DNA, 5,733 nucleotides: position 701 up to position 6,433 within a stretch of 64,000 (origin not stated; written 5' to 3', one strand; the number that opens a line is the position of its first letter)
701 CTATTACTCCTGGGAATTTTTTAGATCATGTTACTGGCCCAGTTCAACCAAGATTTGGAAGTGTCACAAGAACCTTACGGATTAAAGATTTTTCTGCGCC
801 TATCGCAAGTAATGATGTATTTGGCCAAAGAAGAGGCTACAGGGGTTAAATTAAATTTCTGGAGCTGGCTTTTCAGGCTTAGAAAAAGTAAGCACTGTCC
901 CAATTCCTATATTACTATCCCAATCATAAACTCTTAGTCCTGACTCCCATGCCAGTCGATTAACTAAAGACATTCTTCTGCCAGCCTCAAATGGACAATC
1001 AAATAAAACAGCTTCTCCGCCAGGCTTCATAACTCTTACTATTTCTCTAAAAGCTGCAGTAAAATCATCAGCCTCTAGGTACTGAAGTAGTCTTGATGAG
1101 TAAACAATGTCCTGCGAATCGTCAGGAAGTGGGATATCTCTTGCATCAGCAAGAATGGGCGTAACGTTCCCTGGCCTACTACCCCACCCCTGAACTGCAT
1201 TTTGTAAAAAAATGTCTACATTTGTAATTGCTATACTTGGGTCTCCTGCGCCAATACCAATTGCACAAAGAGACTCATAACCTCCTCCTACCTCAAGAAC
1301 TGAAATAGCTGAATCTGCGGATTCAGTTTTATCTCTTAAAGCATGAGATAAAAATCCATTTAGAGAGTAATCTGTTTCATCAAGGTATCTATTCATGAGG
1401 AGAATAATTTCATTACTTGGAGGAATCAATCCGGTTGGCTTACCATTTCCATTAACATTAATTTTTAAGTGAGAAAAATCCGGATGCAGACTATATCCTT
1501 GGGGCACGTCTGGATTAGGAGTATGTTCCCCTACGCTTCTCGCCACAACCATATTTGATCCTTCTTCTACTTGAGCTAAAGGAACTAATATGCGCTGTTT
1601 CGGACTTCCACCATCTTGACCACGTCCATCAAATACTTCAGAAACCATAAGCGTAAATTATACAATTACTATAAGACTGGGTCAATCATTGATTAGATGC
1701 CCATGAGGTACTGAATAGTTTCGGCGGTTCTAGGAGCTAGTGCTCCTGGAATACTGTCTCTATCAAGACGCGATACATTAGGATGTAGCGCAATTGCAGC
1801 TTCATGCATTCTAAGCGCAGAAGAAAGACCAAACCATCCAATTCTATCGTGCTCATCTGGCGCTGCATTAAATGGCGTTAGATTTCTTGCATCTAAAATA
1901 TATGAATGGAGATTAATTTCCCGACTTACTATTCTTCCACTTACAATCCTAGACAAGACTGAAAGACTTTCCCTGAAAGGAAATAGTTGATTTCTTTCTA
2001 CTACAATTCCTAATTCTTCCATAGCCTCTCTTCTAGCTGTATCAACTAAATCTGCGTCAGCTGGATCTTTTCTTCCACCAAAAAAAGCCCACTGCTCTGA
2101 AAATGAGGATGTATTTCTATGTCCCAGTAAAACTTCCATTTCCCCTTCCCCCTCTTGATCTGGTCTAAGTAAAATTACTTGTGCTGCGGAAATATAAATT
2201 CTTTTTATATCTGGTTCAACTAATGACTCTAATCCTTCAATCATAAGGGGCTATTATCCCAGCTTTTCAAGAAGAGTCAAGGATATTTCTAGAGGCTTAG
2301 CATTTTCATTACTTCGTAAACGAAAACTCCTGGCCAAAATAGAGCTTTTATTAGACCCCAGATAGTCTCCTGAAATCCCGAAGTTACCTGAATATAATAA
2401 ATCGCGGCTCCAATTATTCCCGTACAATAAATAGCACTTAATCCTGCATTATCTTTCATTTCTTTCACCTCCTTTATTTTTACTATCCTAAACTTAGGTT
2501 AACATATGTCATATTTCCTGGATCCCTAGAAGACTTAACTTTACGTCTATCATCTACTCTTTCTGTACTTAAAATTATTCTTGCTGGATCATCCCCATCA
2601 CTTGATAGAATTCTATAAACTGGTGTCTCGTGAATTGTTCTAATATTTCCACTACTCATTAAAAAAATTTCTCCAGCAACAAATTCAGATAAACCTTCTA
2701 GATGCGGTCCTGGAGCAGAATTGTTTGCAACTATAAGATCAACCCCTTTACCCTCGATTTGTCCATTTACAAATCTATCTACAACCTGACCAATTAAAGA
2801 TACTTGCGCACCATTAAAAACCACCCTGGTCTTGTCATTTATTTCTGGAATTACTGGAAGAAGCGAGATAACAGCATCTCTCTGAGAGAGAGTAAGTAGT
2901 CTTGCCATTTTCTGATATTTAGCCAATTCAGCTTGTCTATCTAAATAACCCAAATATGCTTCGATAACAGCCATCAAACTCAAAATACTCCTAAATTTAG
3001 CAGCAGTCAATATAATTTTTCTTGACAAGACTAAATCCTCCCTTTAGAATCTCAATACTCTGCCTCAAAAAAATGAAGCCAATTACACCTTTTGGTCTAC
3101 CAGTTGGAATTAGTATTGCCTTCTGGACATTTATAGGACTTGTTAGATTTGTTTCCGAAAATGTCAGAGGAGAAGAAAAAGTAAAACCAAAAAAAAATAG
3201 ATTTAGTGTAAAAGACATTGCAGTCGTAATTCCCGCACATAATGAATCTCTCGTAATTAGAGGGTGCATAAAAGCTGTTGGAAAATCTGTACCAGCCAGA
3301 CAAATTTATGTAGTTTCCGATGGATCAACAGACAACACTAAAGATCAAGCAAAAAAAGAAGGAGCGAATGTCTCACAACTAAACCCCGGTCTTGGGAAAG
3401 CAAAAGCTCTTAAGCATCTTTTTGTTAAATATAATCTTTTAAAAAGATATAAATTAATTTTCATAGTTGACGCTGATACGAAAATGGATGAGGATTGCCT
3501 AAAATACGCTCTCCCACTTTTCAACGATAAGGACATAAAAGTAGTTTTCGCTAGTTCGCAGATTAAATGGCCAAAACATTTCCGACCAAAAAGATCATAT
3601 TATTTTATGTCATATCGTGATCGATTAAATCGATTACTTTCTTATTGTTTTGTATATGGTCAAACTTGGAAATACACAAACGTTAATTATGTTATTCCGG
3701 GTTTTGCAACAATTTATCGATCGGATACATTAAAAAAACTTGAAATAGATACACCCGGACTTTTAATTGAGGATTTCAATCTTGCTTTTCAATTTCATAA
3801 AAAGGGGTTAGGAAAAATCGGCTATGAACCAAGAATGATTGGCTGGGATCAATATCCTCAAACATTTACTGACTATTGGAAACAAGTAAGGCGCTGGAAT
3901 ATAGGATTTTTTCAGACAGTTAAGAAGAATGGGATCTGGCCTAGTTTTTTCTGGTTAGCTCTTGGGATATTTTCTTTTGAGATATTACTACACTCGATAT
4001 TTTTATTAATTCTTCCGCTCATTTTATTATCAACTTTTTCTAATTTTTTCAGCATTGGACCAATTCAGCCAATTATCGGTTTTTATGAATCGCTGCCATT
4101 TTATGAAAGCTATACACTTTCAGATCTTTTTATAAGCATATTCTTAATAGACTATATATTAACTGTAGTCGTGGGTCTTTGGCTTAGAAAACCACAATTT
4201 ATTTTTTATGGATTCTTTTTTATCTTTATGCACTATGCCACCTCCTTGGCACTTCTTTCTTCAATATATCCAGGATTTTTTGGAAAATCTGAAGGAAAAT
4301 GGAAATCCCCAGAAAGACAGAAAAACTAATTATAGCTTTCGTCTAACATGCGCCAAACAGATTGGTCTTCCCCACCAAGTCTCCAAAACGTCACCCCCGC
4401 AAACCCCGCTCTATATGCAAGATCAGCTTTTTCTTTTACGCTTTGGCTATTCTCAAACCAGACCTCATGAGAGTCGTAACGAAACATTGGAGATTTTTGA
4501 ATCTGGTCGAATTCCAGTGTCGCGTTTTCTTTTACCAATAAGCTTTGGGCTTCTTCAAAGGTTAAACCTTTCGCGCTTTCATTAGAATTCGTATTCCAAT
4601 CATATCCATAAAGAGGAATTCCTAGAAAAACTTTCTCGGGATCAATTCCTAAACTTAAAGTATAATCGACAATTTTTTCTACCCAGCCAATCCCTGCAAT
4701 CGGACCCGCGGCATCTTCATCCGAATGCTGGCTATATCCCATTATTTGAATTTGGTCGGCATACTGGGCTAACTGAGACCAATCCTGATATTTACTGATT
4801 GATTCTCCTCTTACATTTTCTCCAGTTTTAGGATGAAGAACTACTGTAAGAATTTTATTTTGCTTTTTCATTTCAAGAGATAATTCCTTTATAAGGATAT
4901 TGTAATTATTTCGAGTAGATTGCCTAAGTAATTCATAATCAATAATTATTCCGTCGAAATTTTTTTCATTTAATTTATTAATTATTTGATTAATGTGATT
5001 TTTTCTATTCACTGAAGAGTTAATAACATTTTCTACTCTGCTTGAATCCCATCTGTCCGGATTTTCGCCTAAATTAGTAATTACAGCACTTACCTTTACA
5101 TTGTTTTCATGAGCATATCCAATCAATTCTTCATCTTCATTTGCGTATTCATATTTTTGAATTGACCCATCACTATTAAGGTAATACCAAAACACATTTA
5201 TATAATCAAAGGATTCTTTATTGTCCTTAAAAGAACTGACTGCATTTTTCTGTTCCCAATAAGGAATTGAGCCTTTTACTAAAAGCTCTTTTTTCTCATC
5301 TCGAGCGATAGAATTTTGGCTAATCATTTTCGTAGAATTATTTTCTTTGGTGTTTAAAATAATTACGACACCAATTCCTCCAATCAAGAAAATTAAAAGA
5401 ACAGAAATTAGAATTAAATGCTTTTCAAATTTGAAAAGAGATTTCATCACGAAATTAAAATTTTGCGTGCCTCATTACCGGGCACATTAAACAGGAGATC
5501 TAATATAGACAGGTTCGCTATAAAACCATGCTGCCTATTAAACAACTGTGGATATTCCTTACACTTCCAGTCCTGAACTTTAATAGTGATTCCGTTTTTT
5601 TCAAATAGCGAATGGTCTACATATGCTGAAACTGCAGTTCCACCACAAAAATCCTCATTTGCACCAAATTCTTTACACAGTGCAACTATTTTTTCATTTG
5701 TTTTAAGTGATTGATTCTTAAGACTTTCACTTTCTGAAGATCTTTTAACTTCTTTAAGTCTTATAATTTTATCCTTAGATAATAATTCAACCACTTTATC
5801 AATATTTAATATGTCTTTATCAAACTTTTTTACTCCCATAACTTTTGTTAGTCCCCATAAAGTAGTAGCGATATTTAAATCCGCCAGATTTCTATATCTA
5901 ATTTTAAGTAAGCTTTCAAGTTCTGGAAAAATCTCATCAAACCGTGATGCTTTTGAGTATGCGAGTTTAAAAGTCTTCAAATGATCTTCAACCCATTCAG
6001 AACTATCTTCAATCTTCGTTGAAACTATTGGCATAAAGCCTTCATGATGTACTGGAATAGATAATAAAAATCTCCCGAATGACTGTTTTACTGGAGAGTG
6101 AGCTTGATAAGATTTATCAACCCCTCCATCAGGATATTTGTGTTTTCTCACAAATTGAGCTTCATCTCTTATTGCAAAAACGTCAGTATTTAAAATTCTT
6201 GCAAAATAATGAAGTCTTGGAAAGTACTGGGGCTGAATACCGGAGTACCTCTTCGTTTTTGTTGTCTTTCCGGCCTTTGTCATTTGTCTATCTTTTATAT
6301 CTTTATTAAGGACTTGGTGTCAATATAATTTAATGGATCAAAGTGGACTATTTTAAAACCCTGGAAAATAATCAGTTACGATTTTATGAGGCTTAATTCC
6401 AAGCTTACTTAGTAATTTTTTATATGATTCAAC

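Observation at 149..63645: Promoters at a fixed 6-8 nt from the ATG: many leaderless transcription units beside SD-led genes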

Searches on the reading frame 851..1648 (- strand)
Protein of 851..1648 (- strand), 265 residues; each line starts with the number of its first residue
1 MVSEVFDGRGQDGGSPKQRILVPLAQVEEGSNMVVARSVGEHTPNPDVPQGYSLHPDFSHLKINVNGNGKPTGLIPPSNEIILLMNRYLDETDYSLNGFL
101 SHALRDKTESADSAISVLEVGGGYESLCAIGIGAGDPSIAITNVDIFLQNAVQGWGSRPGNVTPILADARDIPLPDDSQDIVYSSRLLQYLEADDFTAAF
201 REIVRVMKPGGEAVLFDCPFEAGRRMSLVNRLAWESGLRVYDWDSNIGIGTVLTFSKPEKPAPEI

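Call 24: search_protein_families(library=pfam, max_evalue=0.000001, proteins=[window:851-1648:-])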
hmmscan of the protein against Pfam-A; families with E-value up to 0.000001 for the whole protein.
window:851-1648:- (265 aa): 2 families
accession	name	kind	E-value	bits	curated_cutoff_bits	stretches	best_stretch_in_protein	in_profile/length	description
PF08241.18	Methyltransf_11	-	3.6e-12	47.2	21.2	1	120-214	3-94/95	Methyltransferase domain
PF13649.12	Methyltransf_25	-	1.7e-10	41.9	27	1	147-211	33-97/97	Methyltransferase domain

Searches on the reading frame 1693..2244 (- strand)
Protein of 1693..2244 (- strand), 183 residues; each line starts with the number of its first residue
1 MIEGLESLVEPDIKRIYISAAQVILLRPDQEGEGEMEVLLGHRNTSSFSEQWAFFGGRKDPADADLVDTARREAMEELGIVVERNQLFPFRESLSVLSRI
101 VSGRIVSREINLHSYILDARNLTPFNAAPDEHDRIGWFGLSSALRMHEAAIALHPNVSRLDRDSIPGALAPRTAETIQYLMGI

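Call 24: search_protein_families(library=pfam, max_evalue=0.000001, proteins=[window:1693-2244:-])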
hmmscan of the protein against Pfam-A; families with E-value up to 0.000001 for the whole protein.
window:1693-2244:- (183 aa): 1 family
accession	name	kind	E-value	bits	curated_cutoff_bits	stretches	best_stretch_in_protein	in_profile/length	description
PF00293.34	NUDIX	-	1.7e-12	48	21.1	1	21-145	6-122/134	NUDIX domain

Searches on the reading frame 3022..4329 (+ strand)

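Call 24: search_protein_families(library=pfam, max_evalue=0.000001, proteins=[window:3022-4329:+])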
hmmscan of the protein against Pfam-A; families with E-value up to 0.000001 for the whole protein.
window:3022-4329:+ (435 aa): 3 families
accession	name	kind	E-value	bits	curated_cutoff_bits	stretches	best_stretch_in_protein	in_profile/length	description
PF13641.12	Glyco_tranf_2_3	-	1.6e-14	54.9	27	1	65-293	2-228/230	Glycosyltransferase like family 2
PF00535.33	Glycos_transf_2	-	2.9e-14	53.8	23.3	1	68-234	2-162/168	Glycosyl transferase family 2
PF13632.12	Glyco_trans_2_3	-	7.2e-14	52.5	27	1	146-340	2-193/198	Glycosyl transferase family group 2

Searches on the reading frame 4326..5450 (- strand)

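Call 24: search_protein_families(library=pfam, max_evalue=0.000001, proteins=[window:4326-5450:-])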
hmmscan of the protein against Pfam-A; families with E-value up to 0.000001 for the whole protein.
window:4326-5450:- (374 aa): 1 family
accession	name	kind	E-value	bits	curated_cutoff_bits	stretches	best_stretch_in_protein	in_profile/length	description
PF00704.34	Glyco_hydro_18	-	9.5e-31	108.1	29.6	1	64-359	5-315/317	Glycosyl hydrolases family 18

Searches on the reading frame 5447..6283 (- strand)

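Call 24: search_protein_families(library=pfam, max_evalue=0.000001, proteins=[window:5447-6283:-])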
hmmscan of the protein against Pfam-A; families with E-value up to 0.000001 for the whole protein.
window:5447-6283:- (278 aa): 1 family
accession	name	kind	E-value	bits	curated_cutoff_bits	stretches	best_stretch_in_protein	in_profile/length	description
PF08889.16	WbqC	-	2.4e-38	132.6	21.3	1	17-271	1-215/218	WbqC-like protein family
